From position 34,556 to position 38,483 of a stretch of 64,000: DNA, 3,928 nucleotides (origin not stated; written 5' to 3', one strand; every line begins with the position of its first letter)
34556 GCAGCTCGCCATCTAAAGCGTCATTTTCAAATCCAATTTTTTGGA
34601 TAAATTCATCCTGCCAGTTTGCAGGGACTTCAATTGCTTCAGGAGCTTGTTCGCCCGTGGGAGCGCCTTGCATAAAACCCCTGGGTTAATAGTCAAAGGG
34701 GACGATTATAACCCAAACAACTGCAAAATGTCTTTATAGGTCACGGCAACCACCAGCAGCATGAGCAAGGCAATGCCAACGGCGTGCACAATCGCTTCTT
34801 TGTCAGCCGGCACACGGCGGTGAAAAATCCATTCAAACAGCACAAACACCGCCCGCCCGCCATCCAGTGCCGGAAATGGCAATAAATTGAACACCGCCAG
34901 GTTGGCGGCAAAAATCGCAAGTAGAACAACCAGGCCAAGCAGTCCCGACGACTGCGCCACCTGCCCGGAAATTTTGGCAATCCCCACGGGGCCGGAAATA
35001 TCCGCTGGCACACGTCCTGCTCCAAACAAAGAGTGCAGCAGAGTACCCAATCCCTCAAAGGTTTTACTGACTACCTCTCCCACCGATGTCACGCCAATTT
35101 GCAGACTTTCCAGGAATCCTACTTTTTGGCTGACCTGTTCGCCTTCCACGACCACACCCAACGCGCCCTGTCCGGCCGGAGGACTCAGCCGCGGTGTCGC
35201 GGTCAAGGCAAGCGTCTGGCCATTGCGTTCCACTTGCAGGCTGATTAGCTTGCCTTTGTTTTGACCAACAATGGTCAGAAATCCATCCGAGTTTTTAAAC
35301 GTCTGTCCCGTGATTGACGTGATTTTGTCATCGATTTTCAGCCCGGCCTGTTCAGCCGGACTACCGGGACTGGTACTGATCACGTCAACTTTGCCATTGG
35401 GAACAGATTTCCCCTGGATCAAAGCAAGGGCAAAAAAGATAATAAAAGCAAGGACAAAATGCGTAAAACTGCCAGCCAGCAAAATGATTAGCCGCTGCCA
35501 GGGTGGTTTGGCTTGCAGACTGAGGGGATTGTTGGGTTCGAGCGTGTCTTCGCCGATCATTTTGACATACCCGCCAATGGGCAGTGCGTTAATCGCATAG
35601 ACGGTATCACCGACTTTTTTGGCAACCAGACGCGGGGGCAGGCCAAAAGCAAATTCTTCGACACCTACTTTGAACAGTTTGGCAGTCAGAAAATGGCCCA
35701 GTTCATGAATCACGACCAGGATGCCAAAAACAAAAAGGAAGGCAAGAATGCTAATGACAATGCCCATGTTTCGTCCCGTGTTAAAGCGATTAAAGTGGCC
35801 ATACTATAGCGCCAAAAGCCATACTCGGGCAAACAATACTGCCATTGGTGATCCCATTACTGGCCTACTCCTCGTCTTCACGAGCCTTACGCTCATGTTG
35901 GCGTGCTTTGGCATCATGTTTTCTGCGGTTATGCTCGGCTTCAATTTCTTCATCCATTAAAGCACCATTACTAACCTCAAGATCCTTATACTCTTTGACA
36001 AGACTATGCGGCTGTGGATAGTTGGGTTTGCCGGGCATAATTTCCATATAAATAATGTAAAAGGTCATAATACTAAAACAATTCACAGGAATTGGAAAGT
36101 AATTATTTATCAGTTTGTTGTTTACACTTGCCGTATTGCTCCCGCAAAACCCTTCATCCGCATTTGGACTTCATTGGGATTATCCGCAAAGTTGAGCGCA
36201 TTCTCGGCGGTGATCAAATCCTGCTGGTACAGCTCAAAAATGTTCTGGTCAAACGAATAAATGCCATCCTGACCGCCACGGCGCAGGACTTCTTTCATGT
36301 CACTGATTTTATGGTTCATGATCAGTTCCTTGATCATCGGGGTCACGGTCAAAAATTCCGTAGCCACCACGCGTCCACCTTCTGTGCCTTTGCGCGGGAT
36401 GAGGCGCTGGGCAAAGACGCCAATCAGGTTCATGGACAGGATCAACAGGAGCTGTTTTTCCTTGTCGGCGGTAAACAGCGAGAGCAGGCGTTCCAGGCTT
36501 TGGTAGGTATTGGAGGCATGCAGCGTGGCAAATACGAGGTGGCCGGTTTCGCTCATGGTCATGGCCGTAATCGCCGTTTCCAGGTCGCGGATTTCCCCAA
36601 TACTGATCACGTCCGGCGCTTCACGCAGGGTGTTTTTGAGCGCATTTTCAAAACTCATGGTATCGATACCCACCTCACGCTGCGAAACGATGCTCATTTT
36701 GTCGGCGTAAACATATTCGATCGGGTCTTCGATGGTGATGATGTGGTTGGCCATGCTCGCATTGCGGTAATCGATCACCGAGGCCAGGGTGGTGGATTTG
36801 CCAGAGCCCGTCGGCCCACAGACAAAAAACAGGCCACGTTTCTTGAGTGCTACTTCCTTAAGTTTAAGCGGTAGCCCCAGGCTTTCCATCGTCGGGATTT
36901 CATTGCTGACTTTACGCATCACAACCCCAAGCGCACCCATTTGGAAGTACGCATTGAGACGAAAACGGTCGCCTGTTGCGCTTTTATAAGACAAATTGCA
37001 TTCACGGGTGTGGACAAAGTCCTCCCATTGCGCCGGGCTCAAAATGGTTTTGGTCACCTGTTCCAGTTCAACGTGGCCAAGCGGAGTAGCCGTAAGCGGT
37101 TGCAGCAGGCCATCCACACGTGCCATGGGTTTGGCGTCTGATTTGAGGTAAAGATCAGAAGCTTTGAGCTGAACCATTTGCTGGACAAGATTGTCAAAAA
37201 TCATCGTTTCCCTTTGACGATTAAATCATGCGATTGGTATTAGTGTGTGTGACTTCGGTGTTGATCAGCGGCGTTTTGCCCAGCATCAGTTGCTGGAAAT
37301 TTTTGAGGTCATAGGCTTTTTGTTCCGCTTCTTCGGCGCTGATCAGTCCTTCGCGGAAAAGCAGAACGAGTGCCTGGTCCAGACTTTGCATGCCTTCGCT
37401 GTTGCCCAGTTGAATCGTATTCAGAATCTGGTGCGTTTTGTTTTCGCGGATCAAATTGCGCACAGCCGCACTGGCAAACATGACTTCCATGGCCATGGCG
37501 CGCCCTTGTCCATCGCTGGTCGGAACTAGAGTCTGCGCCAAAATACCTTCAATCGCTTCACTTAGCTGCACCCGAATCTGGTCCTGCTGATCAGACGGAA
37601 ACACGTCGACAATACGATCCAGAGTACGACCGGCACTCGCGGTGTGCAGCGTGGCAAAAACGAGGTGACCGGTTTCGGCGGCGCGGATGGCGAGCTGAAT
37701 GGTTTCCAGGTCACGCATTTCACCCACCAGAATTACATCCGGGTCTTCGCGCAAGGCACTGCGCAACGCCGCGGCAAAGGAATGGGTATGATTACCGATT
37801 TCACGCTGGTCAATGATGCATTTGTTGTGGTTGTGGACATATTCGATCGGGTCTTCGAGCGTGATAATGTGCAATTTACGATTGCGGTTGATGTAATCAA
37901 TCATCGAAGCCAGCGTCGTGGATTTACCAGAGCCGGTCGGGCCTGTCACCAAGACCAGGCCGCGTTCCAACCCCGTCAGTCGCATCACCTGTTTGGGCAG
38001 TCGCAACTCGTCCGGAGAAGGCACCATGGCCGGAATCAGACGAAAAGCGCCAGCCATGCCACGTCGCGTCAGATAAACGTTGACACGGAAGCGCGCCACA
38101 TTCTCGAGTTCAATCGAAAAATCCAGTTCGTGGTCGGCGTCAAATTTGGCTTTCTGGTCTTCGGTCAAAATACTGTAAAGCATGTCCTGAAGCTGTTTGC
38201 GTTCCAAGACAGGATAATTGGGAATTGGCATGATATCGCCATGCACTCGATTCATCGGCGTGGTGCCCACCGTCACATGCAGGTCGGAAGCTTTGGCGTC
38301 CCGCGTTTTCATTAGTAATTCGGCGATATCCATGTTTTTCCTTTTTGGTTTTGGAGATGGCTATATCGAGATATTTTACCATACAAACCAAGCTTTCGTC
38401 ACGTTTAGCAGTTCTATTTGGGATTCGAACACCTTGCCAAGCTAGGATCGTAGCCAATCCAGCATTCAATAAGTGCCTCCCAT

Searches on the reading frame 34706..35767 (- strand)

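Call 58: search_protein_families(library=pfam, proteins=[window:34706-35767:-], max_evalue=0.001)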
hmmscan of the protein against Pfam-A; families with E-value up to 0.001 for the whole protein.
window:34706-35767:- (353 aa): 4 families
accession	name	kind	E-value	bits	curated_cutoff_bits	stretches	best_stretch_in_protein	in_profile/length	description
PF02163.28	Peptidase_M50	-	1.4e-57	195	27.2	1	9-338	1-221/221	Peptidase family M50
PF13180.12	PDZ_2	-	1.9e-09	38.1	27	1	125-189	12-77/80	PDZ domain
PF17820.7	PDZ_6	-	2.4e-07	30.8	27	1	133-181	6-54/54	PDZ domain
PF00595.29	PDZ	-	7.8e-06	26.6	23.2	1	125-160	25-60/81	PDZ domain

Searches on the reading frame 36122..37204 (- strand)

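Call 58: search_protein_families(library=pfam, proteins=[window:36122-37204:-], max_evalue=0.001)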
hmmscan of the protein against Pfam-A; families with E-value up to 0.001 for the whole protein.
window:36122-37204:- (360 aa): 2 families
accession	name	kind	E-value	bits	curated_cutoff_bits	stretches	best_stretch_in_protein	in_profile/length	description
PF00437.27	T2SSE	-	4.3e-42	144.5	24.9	1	80-272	93-281/370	Type II/IV secretion system protein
PF25199.1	nSTAND_NTPase5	-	0.00045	20.5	34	0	121-144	39-62/145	Novel STAND NTPase 5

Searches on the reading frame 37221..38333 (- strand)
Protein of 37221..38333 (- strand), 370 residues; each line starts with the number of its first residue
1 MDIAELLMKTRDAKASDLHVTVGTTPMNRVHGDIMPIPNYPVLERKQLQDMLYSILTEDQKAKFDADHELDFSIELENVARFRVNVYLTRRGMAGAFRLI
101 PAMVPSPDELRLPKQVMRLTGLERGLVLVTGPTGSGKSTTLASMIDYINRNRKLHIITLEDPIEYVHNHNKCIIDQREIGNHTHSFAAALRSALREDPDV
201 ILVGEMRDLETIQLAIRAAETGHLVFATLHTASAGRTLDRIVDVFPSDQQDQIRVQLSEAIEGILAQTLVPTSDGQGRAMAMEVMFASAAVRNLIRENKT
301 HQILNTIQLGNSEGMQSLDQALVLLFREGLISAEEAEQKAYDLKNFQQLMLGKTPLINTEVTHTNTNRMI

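Call 58: search_protein_families(library=pfam, proteins=[window:37221-38333:-], max_evalue=0.001)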
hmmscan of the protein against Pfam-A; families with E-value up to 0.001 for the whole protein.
window:37221-38333:- (370 aa): 6 families
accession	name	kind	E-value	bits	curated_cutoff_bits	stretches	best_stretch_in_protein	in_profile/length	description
PF00437.27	T2SSE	-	3.9e-47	161.1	24.9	1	115-285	133-293/370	Type II/IV secretion system protein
PF13191.12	AAA_16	-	0.00015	22.7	32.6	1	125-164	25-61/167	AAA ATPase domain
PF00265.24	TK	-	0.00024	21.4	20.6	1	126-246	3-128/176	Thymidine kinase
PF13401.12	AAA_22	-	0.00028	21.7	27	0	124-159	5-41/130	AAA domain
PF25199.1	nSTAND_NTPase5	-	0.00067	19.9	34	0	123-169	40-86/145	Novel STAND NTPase 5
PF13173.12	AAA_14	-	0.00099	19.6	27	0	125-171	3-49/129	AAA domain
